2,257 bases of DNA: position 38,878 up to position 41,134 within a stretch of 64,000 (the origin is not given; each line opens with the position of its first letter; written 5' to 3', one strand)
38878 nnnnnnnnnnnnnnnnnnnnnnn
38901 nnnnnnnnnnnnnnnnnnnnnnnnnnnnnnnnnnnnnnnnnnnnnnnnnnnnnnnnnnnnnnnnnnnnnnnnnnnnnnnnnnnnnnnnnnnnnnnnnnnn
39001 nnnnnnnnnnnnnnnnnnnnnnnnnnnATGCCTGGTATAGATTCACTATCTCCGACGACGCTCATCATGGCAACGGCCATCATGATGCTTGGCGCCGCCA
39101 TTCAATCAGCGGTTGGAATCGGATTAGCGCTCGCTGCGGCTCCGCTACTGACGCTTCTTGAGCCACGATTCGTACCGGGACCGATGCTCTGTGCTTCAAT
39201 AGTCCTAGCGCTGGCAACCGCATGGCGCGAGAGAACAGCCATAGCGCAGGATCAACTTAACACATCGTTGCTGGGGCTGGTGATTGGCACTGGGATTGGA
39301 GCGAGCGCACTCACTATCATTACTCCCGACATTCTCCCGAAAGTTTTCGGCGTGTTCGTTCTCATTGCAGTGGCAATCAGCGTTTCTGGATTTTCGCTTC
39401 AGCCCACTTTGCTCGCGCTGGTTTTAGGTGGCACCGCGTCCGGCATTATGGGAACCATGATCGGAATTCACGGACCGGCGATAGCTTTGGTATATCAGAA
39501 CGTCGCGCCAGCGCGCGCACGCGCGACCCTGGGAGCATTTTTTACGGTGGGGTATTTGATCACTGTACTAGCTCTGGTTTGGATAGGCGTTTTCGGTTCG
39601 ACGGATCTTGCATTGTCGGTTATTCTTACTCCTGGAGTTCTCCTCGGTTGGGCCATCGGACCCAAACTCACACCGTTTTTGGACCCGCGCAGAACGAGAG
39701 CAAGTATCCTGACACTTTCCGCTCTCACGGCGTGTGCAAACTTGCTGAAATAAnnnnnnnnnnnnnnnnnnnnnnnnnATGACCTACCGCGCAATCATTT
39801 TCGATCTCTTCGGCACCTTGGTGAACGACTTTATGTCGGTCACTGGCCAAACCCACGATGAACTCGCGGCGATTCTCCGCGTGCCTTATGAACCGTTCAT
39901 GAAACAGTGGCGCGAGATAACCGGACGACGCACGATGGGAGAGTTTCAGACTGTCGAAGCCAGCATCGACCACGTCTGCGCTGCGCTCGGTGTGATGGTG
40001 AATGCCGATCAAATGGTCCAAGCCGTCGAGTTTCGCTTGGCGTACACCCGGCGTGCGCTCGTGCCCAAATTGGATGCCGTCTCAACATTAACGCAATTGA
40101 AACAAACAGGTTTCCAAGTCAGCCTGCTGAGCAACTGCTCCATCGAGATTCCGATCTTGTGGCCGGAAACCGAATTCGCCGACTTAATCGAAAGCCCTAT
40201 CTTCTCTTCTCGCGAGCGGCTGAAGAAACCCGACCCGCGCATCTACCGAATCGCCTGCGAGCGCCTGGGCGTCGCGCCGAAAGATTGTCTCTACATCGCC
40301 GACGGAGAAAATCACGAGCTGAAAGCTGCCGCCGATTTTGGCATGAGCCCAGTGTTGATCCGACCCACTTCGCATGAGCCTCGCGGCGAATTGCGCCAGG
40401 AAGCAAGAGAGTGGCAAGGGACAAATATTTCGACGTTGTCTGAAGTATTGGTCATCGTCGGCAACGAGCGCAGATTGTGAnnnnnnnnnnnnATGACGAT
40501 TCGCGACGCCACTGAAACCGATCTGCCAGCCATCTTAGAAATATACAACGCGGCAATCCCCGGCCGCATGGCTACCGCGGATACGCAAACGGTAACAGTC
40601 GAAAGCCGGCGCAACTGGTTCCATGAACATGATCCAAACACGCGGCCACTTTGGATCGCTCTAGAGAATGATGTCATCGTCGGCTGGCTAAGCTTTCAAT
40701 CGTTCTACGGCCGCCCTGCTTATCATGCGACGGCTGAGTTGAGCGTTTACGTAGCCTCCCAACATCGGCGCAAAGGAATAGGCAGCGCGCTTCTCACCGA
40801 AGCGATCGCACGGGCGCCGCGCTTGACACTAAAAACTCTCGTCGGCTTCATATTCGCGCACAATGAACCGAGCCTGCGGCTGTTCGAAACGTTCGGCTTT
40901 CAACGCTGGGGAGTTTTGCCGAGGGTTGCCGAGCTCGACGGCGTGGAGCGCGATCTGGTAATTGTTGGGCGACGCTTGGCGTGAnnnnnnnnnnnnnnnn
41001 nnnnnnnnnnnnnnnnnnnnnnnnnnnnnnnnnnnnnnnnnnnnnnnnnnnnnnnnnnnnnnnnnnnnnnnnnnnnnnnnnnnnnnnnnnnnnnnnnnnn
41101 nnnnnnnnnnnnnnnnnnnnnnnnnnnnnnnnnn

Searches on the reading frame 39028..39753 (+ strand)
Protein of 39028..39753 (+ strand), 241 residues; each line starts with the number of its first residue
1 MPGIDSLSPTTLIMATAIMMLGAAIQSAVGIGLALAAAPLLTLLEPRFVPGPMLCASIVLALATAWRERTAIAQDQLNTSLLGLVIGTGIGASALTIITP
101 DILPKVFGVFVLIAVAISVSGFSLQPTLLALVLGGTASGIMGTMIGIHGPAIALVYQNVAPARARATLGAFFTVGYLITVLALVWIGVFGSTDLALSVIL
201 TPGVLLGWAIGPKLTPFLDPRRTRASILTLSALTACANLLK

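Call 5: search_protein_families(library=pfam, proteins=[window:39028-39753:+])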
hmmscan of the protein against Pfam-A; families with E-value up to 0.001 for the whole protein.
window:39028-39753:+ (241 aa): 1 family
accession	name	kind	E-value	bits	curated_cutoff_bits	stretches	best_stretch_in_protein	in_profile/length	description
PF01925.25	TauE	-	4.2e-21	76.1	32.6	1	17-236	3-235/237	Sulfite exporter TauE/SafE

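Call 33: find_related_loci(query=window:39028-39753:+, collection=genome_contigs, flank=6000)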
Query window:39028-39753:+ (241 aa) in genome_contigs; peptide patterns used: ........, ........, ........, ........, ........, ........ (x = any residue, [..] = any of these).
216 stretches matched a pattern, but none encodes a relative of the query by tblastn (E <= 1e-3).

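Call 60: find_homologous_proteins(query=window:39028-39753:+, max_evalue=1e-20)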
Query window:39028-39753:+ (241 aa): 38 proteins with E <= 1e-20 among 8000 candidates.
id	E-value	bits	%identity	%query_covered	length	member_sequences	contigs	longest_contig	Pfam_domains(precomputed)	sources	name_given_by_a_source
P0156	1.4e-130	452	100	95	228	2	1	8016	PF01925.26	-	-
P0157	1.2e-101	357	80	95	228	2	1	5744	PF01925.26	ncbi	-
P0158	1.8e-69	252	57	99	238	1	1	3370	PF01925.26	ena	-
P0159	8.1e-68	247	71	77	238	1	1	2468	PF01925.26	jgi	jgi:uncharacterized protein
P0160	6.7e-59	217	51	100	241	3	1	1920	PF01925.26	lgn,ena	-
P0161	6.6e-58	214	53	97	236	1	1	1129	PF01925.26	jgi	jgi:hypothetical protein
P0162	1.7e-57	213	52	96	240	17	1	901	PF01925.26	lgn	-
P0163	5.7e-57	211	51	97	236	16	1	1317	PF01925.26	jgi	-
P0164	2.2e-56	209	48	97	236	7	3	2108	PF01925.26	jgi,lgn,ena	-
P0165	3.5e-56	208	51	100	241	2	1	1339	PF01925.26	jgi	jgi:uncharacterized membrane protein YfcA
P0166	3.9e-55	205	51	95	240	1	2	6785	PF01925.26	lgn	-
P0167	4.8e-55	205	48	97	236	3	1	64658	PF01925.26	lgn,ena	-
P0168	5.0e-55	205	50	97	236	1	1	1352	PF01925.26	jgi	jgi:uncharacterized membrane protein YfcA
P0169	8.8e-55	204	50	97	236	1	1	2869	PF01925.26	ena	-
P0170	1.2e-54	203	50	97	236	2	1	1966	PF01925.26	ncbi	-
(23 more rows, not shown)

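Call 61: find_encoding_contigs(protein=P0157, flank=6000, max_places=4)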
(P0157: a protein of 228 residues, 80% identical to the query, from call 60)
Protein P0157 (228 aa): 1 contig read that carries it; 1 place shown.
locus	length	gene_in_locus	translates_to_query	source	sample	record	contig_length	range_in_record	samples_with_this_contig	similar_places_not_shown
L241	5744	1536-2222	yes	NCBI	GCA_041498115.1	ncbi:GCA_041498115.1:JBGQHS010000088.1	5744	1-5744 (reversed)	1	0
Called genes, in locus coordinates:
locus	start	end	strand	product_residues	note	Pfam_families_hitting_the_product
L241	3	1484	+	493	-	?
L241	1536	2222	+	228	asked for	PF01925:TauE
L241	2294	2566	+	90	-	PF13302:Acetyltransf_3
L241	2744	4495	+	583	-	PF05960:DUF885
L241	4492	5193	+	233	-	PF00702:Hydrolase, PF13419:HAD_2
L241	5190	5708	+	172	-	PF13302:Acetyltransf_3, PF13420:Acetyltransf_4, PF00583:Acetyltransf_1, PF13673:Acetyltransf_10, PF13508:Acetyltransf_7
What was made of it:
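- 39028..40480 (+): TauE-like gene (39028-39753) and HAD hydrolase gene (39779-40480). HAD is the conserved right flank of the variable interval. TauE follows the peptidase directly in L241 (call 61).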

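Call 62: find_encoding_contigs(protein=P0156, flank=8000, max_places=4)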
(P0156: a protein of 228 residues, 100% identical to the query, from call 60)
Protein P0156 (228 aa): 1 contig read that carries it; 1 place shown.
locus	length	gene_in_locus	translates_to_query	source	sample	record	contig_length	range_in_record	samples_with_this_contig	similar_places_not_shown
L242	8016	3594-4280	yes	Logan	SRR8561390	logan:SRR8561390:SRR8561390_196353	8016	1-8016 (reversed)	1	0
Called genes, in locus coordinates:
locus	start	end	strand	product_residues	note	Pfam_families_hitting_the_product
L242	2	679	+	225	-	?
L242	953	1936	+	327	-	PF13379:NMT1_2, PF09084:NMT1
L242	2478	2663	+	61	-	-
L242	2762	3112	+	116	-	PF01909:NTP_transf_2, PF18765:Polbeta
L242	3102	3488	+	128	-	PF05168:HEPN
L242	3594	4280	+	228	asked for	PF01925:TauE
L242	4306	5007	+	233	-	PF00702:Hydrolase, PF13419:HAD_2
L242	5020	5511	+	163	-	PF13302:Acetyltransf_3, PF13420:Acetyltransf_4, PF00583:Acetyltransf_1, PF13673:Acetyltransf_10 (weak), PF13508:Acetyltransf_7, PF08445:FR47 (weak)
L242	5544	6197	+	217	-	-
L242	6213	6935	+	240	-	PF13489:Methyltransf_23, PF01209:Ubie_methyltran (faint), PF02353:CMAS (weak), PF05401:NodS, PF13847:Methyltransf_31, PF08241:Methyltransf_11, PF08242:Methyltransf_12, PF13649:Methyltransf_25, +1 more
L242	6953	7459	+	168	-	PF13302:Acetyltransf_3, PF13673:Acetyltransf_10, PF00583:Acetyltransf_1, PF13508:Acetyltransf_7, PF13523:Acetyltransf_8 (faint), PF08445:FR47 (weak)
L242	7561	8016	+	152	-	?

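Call 72: find_encoding_contigs(protein=P0159, flank=3000, max_places=3)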
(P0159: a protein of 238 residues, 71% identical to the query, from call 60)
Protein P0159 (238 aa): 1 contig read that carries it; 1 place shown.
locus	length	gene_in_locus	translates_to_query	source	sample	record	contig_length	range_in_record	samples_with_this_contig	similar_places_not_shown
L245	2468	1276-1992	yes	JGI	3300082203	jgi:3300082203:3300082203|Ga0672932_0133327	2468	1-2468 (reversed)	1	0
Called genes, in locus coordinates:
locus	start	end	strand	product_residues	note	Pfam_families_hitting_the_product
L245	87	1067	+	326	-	-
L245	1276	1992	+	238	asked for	PF01925:TauE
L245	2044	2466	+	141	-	?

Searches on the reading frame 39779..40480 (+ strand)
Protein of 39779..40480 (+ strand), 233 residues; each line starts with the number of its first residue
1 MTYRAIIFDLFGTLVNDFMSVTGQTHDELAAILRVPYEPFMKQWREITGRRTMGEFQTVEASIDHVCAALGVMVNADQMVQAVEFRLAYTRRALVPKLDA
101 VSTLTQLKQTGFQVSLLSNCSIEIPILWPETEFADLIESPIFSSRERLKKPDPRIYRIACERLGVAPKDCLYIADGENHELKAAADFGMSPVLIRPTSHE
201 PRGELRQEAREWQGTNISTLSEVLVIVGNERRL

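Call 38: search_protein_families(library=pfam, max_evalue=1, proteins=[window:39779-40480:+])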
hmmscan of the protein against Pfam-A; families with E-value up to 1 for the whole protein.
window:39779-40480:+ (233 aa): 4 families
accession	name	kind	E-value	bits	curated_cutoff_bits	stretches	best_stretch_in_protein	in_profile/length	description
PF00702.32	Hydrolase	-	1.2e-18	68.6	26.4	1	3-188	1-191/191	haloacid dehalogenase-like hydrolase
PF13419.12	HAD_2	-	1.6e-10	41.8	23.8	1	6-191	1-175/178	Haloacid dehalogenase-like hydrolase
PF13242.12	Hydrolase_like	-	6e-05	23.3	22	1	149-201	3-55/75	HAD-hyrolase-like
PF13344.12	Hydrolase_6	-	0.14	12.7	27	0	99-121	18-40/101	Haloacid dehalogenase-like hydrolase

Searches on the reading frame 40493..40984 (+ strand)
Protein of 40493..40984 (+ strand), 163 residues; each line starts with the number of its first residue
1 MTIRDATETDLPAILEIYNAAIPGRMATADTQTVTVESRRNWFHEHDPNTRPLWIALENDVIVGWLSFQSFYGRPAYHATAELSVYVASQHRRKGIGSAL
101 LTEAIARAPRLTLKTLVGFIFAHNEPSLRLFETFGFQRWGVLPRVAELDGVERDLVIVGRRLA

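Call 38: search_protein_families(library=pfam, max_evalue=1, proteins=[window:40493-40984:+])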
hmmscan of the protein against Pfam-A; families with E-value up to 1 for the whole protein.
window:40493-40984:+ (163 aa): 11 families
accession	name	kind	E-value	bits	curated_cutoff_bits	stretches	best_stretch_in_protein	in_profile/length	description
PF00583.31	Acetyltransf_1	-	4.1e-18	66.2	20.7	1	34-136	19-116/116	Acetyltransferase (GNAT) family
PF13302.13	Acetyltransf_3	-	3.6e-12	47.6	25.4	1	2-137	3-138/138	Acetyltransferase (GNAT) domain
PF13508.13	Acetyltransf_7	-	7.7e-12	45.9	27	1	53-137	5-83/84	Acetyltransferase (GNAT) domain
PF13420.13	Acetyltransf_4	-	3.2e-11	43.9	24.3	1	3-144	1-142/155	Acetyltransferase (GNAT) domain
PF08445.16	FR47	-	8.5e-06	26.1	22.1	1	84-138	26-79/86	FR47-like protein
PF13673.13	Acetyltransf_10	-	2.7e-05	24.6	23.6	1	45-139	25-110/128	Acetyltransferase (GNAT) domain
PF13527.13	Acetyltransf_9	-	0.00011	22.6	25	1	2-109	1-102/127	Acetyltransferase (GNAT) domain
PF13880.12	Acetyltransf_13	-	0.027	14.7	22.8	1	85-104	10-29/69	ESCO1/2 acetyl-transferase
PF12746.13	GNAT_acetyltran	-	0.073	13.1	26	1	76-138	177-236/243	GNAT acetyltransferase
PF14542.12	Acetyltransf_CG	-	0.13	12.9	30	1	84-110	29-55/80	GCN5-related N-acetyl-transferase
PF00137.26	ATP-synt_C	-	0.19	12.4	24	1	99-122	23-46/60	ATP synthase subunit C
